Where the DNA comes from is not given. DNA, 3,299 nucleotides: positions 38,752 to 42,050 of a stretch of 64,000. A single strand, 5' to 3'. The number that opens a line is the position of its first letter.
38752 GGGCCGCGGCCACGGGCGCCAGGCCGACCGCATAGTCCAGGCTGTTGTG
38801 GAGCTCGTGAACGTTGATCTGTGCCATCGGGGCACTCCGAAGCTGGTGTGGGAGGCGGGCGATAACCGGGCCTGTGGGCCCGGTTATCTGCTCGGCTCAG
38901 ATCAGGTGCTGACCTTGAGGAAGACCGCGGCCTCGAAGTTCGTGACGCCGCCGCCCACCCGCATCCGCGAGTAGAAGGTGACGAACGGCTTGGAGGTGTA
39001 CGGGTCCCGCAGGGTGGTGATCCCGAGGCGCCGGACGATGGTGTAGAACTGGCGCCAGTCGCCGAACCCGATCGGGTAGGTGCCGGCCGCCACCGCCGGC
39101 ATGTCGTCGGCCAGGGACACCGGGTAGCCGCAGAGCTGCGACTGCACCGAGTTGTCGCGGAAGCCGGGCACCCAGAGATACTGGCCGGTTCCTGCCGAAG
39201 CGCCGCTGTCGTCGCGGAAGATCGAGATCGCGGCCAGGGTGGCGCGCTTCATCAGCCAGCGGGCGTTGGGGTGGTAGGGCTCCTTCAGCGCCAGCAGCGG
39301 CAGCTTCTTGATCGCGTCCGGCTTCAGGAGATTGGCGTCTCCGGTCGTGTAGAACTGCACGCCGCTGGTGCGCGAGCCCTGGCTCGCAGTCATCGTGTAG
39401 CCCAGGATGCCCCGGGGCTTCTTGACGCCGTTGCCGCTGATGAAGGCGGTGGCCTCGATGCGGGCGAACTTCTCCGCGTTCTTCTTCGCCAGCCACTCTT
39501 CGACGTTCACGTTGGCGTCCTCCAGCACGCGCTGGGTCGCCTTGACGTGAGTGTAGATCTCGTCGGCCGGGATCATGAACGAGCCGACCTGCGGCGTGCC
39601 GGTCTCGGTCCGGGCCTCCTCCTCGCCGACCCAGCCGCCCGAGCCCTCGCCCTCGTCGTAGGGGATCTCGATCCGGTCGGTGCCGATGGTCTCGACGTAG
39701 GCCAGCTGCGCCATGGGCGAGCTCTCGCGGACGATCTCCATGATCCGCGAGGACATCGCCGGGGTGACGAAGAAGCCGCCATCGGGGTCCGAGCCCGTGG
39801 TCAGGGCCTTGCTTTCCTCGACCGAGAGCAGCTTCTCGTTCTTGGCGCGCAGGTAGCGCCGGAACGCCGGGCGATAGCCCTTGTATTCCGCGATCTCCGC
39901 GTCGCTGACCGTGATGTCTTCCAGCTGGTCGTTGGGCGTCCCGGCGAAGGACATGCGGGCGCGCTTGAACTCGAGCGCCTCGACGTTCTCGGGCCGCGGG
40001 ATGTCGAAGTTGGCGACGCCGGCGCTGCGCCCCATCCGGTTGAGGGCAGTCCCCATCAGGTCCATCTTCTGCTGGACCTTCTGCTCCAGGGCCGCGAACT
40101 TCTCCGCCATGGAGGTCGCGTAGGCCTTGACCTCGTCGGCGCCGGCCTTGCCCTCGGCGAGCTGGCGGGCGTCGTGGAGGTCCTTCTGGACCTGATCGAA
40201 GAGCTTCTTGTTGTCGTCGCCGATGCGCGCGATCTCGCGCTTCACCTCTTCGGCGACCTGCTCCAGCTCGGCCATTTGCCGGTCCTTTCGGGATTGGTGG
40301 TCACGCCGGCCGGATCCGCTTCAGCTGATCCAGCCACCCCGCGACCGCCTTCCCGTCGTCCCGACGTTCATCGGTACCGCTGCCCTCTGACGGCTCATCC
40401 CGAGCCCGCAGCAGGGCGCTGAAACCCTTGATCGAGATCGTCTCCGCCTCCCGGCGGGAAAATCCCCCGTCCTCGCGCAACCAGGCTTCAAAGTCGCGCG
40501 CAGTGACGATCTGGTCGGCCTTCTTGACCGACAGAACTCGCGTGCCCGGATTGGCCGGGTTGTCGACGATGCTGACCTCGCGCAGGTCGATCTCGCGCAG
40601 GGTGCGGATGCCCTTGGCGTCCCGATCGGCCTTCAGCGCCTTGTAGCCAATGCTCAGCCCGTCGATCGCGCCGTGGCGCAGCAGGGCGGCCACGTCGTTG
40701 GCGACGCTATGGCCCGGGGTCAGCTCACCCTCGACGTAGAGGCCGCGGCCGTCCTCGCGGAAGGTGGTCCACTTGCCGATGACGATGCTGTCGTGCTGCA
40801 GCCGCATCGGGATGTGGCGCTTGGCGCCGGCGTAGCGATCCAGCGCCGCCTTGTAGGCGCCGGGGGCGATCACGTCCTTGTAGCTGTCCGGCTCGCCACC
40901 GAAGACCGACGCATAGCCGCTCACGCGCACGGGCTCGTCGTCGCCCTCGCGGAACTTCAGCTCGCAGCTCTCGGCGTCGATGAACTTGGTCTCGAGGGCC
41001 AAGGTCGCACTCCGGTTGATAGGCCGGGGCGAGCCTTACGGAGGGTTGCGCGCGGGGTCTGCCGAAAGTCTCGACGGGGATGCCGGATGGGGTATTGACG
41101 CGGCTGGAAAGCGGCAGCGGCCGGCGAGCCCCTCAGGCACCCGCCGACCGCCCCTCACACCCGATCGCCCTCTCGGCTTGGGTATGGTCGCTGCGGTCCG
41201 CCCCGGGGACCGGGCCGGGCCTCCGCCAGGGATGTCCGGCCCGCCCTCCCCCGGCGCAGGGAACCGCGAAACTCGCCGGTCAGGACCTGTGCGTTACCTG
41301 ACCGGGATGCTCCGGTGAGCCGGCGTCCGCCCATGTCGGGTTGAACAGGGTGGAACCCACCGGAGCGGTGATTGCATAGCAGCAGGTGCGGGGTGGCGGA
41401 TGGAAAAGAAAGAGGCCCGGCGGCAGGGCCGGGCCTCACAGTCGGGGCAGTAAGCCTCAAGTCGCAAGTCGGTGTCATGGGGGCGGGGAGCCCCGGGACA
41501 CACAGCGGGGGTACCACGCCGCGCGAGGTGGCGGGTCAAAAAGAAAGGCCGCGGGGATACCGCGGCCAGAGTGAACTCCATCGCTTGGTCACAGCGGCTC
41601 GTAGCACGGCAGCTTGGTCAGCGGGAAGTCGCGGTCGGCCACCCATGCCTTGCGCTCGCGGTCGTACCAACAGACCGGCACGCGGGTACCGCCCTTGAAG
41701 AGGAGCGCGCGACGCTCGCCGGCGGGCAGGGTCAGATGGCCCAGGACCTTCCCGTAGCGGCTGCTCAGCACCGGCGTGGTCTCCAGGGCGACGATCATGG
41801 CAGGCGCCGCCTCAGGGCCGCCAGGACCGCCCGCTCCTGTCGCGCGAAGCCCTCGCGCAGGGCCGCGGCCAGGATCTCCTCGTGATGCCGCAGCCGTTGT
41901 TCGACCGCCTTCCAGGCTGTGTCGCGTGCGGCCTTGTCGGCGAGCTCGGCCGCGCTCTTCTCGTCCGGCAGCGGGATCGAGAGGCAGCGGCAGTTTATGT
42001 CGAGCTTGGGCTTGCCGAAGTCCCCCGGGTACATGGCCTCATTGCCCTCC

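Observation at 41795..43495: Acb1-like 2H phosphoesterase fused to the MuF head protein: candidate virion-delivered anti-CBASS enzyme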

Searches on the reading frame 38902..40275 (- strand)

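Call 25: search_protein_families(library=pfam, proteins=[window:38902-40275:-], max_evalue=0.01)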
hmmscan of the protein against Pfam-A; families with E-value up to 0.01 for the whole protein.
window:38902-40275:- (457 aa): 1 family
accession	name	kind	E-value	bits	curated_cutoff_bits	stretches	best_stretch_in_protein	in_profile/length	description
PF05065.19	Phage_capsid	-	1.1e-66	225.6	24.2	1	166-454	1-279/280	Phage capsid family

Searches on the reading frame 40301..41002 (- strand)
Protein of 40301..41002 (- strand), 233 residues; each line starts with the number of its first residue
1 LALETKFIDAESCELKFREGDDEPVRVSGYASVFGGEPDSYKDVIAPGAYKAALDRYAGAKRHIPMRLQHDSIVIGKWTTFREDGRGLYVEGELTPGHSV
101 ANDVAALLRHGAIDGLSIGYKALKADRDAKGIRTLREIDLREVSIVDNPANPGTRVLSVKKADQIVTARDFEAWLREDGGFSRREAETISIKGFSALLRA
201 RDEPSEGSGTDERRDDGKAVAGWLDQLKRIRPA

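Call 25: search_protein_families(library=pfam, proteins=[window:40301-41002:-], max_evalue=0.01)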
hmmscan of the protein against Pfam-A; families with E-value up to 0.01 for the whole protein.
window:40301-41002:- (233 aa): 1 family
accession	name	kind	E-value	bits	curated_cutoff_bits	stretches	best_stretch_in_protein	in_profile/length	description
PF04586.22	Peptidase_S78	-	2.2e-28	99.9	21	1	14-159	4-155/165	Caudovirus prohead serine protease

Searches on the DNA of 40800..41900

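Call 26: search_rna_families(source=window, start=40800, end=41900, threshold=evalue, max_evalue=1)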
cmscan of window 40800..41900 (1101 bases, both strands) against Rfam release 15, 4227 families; matches with E-value up to 1: 7.
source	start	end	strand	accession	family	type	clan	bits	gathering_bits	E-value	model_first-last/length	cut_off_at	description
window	41409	41451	-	RF01397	isrO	Gene; sRNA;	-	26.8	42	0.0024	1-201/201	no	isrO Hfq binding RNA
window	41398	41495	-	RF00519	suhB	Gene; sRNA;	CL00108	22.1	41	0.061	1-77/77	no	Makes More Granules Regulator RNA (mmgR)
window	41540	41622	-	RF00534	SgrS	Gene; antisense;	-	20.3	37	0.0035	1-232/232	no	SgrS RNA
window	41531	41596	-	RF00519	suhB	Gene; sRNA;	CL00108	19.1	41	0.36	1-77/77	no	Makes More Granules Regulator RNA (mmgR)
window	41412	41458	-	RF02470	Ms_IGR-8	Gene; sRNA;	-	18.9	44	0.23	1-63/63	no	Mycobacterium sRNA Ms_IGR-8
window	41549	41600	-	RF00223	IRES_Bip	Cis-reg; IRES;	-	15.2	40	0.038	1-263/263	no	bip internal ribosome entry site (IRES)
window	40973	41021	+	RF01119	sR32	Gene; snRNA; snoRNA; CD-box;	-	13.5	40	0.83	1-57/57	no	Small nucleolar RNA sR32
